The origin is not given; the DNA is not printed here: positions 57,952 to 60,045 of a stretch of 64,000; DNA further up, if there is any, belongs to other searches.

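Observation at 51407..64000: ACP-centred biosynthetic cluster without a ketosynthase: PaaK-like ligase, ACP, BtrH-like transferase, sulfotransferase, O-methyltransferase, B12-radical SAM, TonB receptor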

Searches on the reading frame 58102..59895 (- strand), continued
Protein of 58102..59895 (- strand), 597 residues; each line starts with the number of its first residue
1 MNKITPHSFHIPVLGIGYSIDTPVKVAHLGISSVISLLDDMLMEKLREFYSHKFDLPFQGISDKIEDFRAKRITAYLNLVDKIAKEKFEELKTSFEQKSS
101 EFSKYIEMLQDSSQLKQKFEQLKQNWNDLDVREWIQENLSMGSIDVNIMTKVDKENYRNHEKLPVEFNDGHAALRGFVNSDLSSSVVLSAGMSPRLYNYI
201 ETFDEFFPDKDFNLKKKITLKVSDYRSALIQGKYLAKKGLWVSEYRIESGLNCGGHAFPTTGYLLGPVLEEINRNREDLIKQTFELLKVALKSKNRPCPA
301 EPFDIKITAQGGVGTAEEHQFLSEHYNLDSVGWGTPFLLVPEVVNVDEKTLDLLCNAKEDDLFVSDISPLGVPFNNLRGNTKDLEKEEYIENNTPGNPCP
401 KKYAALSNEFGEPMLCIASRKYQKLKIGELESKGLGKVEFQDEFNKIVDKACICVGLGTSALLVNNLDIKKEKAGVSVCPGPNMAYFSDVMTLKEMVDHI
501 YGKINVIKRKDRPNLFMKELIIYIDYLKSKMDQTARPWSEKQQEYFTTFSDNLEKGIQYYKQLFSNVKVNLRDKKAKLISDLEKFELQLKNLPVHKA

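Call 42: find_encoding_contigs(protein=P0232, flank=10000, max_places=1)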
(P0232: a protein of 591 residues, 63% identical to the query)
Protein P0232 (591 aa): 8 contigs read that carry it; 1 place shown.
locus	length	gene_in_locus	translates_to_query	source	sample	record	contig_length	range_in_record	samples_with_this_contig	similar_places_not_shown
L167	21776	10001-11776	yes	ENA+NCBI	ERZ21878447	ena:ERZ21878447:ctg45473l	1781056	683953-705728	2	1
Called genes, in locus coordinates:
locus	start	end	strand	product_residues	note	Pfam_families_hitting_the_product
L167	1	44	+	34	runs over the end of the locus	-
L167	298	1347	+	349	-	PF25917:BSH_RND, PF25876:HH_MFP_RND (faint), PF25944:Beta-barrel_RND (weak), PF25954:Beta-barrel_RND_2, PF25967:RND-MFP_C, PF25989:YknX_C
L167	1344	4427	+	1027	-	PF00873:ACR_tran, PF03176:MMPL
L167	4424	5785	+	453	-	PF02321:OEP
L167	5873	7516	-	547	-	PF00501:AMP-binding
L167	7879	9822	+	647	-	PF01433:Peptidase_M1, PF18962:Por_Secre_tail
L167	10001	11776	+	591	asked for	-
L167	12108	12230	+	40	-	-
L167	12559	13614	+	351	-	PF03308:MeaB, PF02492:cobW (weak)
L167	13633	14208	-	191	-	PF01339:CheB_methylest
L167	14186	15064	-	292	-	PF03705:CheR_N, PF01739:CheR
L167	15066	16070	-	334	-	PF03741:TerC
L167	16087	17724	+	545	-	PF03951:Gln-synt_N, PF00120:Gln-synt_C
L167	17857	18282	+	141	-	PF27746:Small_heat_shock_put (weak), PF00011:HSP20, PF17886:ArsA_HSP20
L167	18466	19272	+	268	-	PF00892:EamA, PF03151:TPT (weak), PF00892:EamA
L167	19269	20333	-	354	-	PF13091:PLDc_2, PF00614:PLDc, PF13091:PLDc_2, PF00614:PLDc (weak)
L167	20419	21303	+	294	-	PF03755:YicC-like_N, PF08340:YicC-like_C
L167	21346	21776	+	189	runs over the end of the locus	PF00625:Guanylate_kin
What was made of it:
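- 58102..59895 (-): 597-aa conserved protein of unknown function, probably a passenger or accessory gene. Stands alone in a housekeeping context in another genome (L167, call 42).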

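Call 56: predict_structure(alignment_id=A1)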
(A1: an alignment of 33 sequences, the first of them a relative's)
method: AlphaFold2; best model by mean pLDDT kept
length: 597 residues; sequences in the alignment: 33
mean_pLDDT: 64.6   pTM: 0.69
mean pLDDT of the five models: 64.6, 63.3, 59.4, 58.9, 54.9
residues with pLDDT >= 90: 73; 70-90: 186; 50-70: 175; < 50: 163
segments of 3 or more residues with pLDDT < 50: 1-50, 52-54, 60-66, 250-259, 311-313, 333-346, 364-376, 396-416, 451-485
pLDDT, mean of each block of 10 residues (from residue 1): 31 28 29 32 43 50 53 69 70 66 65 67 66 70 61 62 76 84 75 72 93 90 84 93 78 42 80 93 97 95 84 61 78 41 45 61 45 48 58 50 35 48 68 85 71 40 36 30 47 56 61 76 79 80 86 90 74 74 90 67
secondary structure, 60 per line:
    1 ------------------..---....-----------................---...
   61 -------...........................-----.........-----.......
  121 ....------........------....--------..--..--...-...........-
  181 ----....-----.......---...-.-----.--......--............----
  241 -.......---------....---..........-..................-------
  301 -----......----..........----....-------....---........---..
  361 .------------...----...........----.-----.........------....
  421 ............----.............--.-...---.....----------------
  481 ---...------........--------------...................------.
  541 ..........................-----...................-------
elements in order: H24-27 H39-54 H68-94 H100-108 H114-124 H131-138 E145-148 H169-179 E185-188 H194-200 E217-222 H225-236 E242-248 H258-261 H265-274 H276-293 E306-311 H316-325 E330-333 H341-344 H348-355 H381-391 H402-410 H417-432 H437-449 H460-464 H493-500 H515-533 H540-566 H572-590
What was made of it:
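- Tried and rejected: AlphaFold gave pLDDT 64.6 (call 56).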

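Call 58: fold_search(model_id=the predicted structure, library=pdb)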
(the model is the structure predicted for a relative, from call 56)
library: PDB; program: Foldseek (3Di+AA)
matches with E <= 10: 525; with E <= 0.001: 0
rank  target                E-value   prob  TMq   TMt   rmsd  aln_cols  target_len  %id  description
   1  5e7z_A                1.8e-01  0.54  0.14  0.17   7.3       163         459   13  3-deoxy-D-arabino-heptulosonate 7-phosphate synthase from Mycobacterium tuberculosis in complex with D/L-tryptophan an (released 2016-06-01)
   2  4v8v_A                1.8e-01  0.35  0.18  0.05  13.8       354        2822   11  Structure and conformational variability of the Mycobacterium tuberculosis fatty acid synthase multienzyme complex (released 2014-07-09)
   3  9n1h_A                2.1e-01  0.06  0.11  0.07  25.7       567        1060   10  Cryo-EM structure of rabbit TRPM3 in apo resting state at 37 degrees Celsius (released 2025-12-17)
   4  3nue_A                2.3e-01  0.57  0.14  0.17   6.7       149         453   15  The structure of 3-deoxy-d-arabino-heptulosonate 7-phosphate synthase from mycobacterium tuberculosis complexed with t (released 2010-07-28)
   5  4v8l_A                2.3e-01  0.30  0.18  0.05  13.7       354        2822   11  Cryo-EM Structure of the Mycobacterial Fatty Acid Synthase (released 2014-07-09)
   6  2vrq_A                2.3e-01  0.23  0.14  0.16  10.1       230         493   10  STRUCTURE OF AN INACTIVE MUTANT OF ARABINOFURANOSIDASE FROM THERMOBACILLUS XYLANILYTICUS IN COMPLEX WITH A PENTASACCHA (released 2008-07-01)
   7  5e40_B                2.4e-01  0.44  0.14  0.17   7.6       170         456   15  3-Deoxy-D-arabino-heptulosonate 7-phosphate synthase from Mycobacterium tuberculosis with D-tyrosine bound in the phen (released 2016-06-01)
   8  3nue_B                2.7e-01  0.54  0.13  0.17   6.7       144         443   13  The structure of 3-deoxy-d-arabino-heptulosonate 7-phosphate synthase from mycobacterium tuberculosis complexed with t (released 2010-07-28)
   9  2ypo_A                2.7e-01  0.47  0.14  0.17   7.2       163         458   13  3-deoxy-D-arabino-heptulosonate 7-phosphate synthase with phenylalanine bound in only one site (released 2013-01-09)
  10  4nnb                  2.7e-01  0.41  0.14  0.17  11.2       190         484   12  Binary complex of ObcA with oxaloacetate (released 2014-03-19)
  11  4nna                  2.8e-01  0.47  0.14  0.16  12.1       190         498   10  Apo structure of ObcA (released 2014-03-19)
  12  2vrk_A                2.8e-01  0.20  0.14  0.15  10.3       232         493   11  Structure of a seleno-methionyl derivative of wild type arabinofuranosidase from Thermobacillus xylanilyticus (released 2008-07-01)
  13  4mwa_F                2.8e-01  0.12  0.11  0.20  13.1       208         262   10  1.85 Angstrom Crystal Structure of GCPE Protein from Bacillus anthracis (released 2013-10-09)
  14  3kgf_B                3.0e-01  0.33  0.13  0.16   7.6       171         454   15  The structure of 3-deoxy-D-arabino-heptulosonate 7-phosphate synthase from Mycobacterium tuberculosis complexed with p (released 2010-07-28)
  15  2ypp_A                3.1e-01  0.41  0.14  0.17   7.2       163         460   13  3-deoxy-D-arabino-heptulosonate 7-phosphate synthase in complex with 3 tyrosine molecules (released 2013-01-09)
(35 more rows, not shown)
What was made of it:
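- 58102..59895 (-): Fold unresolved (calls 56, 58).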

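Call 65: find_homologous_proteins(query=L086:17089-18360:+, max_evalue=1e-20)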
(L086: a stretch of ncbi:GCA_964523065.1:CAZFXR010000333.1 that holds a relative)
Query L086:17089-18360:+ (423 aa): 6153 proteins with E <= 1e-20 among 8000 candidates; the best 120 are listed.
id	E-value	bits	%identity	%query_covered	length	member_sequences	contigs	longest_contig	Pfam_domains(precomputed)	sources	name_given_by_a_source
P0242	1.4e-280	948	96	100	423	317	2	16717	PF04055.28,PF02310.25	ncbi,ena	-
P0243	5.1e-261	884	89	100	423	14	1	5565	PF04055.28,PF02310.25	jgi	jgi:radical SAM superfamily enzyme YgiQ (UPF0313 family)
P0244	2.8e-260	881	87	100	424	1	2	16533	PF04055.28,PF02310.25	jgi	-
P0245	9.6e-260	880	86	100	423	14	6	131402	PF04055.28,PF02310.25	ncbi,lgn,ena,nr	ncbi:MAG: cobalamin-dependent protein [Bacteroidales bacterium]|nr:cobalamin B12-binding domain-cont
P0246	1.4e-259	879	88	100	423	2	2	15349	PF02310.25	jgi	jgi:radical SAM superfamily enzyme YgiQ (UPF0313 family)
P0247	1.9e-259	879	87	100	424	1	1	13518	PF04055.28,PF02310.25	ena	-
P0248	2.9e-259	878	87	100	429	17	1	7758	PF04055.28,PF02310.25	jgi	jgi:radical SAM superfamily enzyme YgiQ (UPF0313 family)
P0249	8.7e-259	876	87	99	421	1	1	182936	PF04055.28,PF02310.25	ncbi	ncbi:MAG: cobalamin-dependent protein [Bacteroidota bacterium]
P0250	1.6e-258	876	87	100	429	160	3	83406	PF04055.28,PF02310.25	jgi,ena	-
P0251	2.1e-258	875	88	100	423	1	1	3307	PF04055.28,PF02310.25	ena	-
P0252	2.9e-258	875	87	100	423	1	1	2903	PF04055.28,PF02310.25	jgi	jgi:radical SAM superfamily enzyme YgiQ (UPF0313 family)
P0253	5.6e-258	874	87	100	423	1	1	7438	PF04055.28,PF02310.25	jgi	jgi:radical SAM superfamily enzyme YgiQ (UPF0313 family)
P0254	1.7e-257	872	87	100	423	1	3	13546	PF04055.28,PF02310.25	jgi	jgi:radical SAM superfamily enzyme YgiQ (UPF0313 family)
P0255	2.9e-257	871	86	99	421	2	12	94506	PF04055.28,PF02310.25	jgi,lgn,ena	-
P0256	3.0e-257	871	86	100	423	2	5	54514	PF04055.28,PF02310.25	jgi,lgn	-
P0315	1.1e-222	757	75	99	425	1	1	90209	PF04055.28,PF02310.25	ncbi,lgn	ncbi:MAG: B12-binding domain-containing radical SAM protein [Thiohalospira sp.]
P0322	4.2e-222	756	76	99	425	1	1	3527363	PF04055.28,PF02310.25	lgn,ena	-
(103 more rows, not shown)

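Call 66: find_encoding_contigs(protein=P0322, flank=10000, max_places=1)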
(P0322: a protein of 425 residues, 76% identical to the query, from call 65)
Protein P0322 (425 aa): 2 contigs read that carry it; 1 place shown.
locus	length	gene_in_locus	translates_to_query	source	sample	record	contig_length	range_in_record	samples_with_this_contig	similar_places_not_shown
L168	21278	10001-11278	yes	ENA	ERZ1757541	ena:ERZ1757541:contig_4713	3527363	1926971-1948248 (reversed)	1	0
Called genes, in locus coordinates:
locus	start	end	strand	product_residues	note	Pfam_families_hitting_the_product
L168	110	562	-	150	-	PF22817:ApeP-like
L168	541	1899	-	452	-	PF02310:B12-binding, PF04055:Radical_SAM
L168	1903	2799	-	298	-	PF03279:Lip_A_acyltrans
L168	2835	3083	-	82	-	PF00550:PP-binding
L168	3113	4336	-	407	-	PF00109:ketoacyl-synt, PF02801:Ketoacyl-synt_C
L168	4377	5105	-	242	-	PF00106:adh_short, PF08659:KR, PF13561:adh_short_C2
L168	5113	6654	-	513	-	PF00221:Lyase_aromatic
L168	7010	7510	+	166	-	-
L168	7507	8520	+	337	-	PF14399:BtrH_N, PF16169:DUF4872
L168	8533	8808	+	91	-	PF00550:PP-binding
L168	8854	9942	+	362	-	PF00685:Sulfotransfer_1, PF13469:Sulfotransfer_3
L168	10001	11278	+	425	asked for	PF02310:B12-binding, PF04055:Radical_SAM (faint)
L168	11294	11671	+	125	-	-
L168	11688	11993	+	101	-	PF00550:PP-binding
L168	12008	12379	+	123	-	PF01648:ACPS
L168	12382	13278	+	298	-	PF00698:Acyl_transf_1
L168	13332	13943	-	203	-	-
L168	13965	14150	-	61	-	-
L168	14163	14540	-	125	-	PF01880:Desulfoferrodox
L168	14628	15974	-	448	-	PF02310:B12-binding, PF04055:Radical_SAM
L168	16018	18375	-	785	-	PF13620:CarboxypepD_reg, PF13715:CarbopepD_reg_2, PF07715:Plug (faint)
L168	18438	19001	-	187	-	PF01613:Flavin_Reduct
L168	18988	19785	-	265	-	PF00075:RNase_H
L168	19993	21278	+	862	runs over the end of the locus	PF02861:Clp_N, PF13191:AAA_16 (weak), PF00004:AAA, PF17871:AAA_lid_9, PF00004:AAA, PF07724:AAA_2, PF07728:AAA_5, PF10431:ClpB_D2-small, +5 more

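Call 67: find_encoding_contigs(protein=P0315, flank=10000, max_places=1)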
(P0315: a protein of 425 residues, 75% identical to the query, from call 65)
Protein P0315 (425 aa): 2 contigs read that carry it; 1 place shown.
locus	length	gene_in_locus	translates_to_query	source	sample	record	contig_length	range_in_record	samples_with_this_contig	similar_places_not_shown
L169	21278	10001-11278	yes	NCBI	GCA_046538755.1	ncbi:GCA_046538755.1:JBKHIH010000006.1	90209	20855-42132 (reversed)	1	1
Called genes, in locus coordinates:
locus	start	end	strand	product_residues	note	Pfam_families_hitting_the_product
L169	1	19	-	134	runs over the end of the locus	-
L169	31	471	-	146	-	PF22817:ApeP-like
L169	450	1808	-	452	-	PF02310:B12-binding, PF04055:Radical_SAM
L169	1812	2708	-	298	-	PF03279:Lip_A_acyltrans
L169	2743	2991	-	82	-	PF00550:PP-binding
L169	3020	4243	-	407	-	PF00109:ketoacyl-synt, PF02801:Ketoacyl-synt_C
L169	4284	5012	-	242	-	PF00106:adh_short, PF01370:Epimerase (faint), PF08659:KR, PF13561:adh_short_C2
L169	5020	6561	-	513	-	PF00221:Lyase_aromatic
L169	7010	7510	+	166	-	-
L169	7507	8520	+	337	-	PF14399:BtrH_N, PF16169:DUF4872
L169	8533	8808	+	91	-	PF00550:PP-binding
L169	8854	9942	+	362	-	PF00685:Sulfotransfer_1 (weak), PF13469:Sulfotransfer_3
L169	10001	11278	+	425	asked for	PF02310:B12-binding, PF04055:Radical_SAM (faint)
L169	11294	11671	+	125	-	-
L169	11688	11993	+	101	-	PF00550:PP-binding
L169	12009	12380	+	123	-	PF01648:ACPS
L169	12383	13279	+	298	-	PF00698:Acyl_transf_1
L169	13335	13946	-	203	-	-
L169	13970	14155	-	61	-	-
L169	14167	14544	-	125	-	PF01880:Desulfoferrodox (weak)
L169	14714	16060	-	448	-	PF02310:B12-binding, PF04055:Radical_SAM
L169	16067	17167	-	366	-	-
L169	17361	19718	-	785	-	PF13620:CarboxypepD_reg, PF13715:CarbopepD_reg_2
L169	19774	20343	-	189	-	PF01613:Flavin_Reduct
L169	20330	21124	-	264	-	PF00075:RNase_H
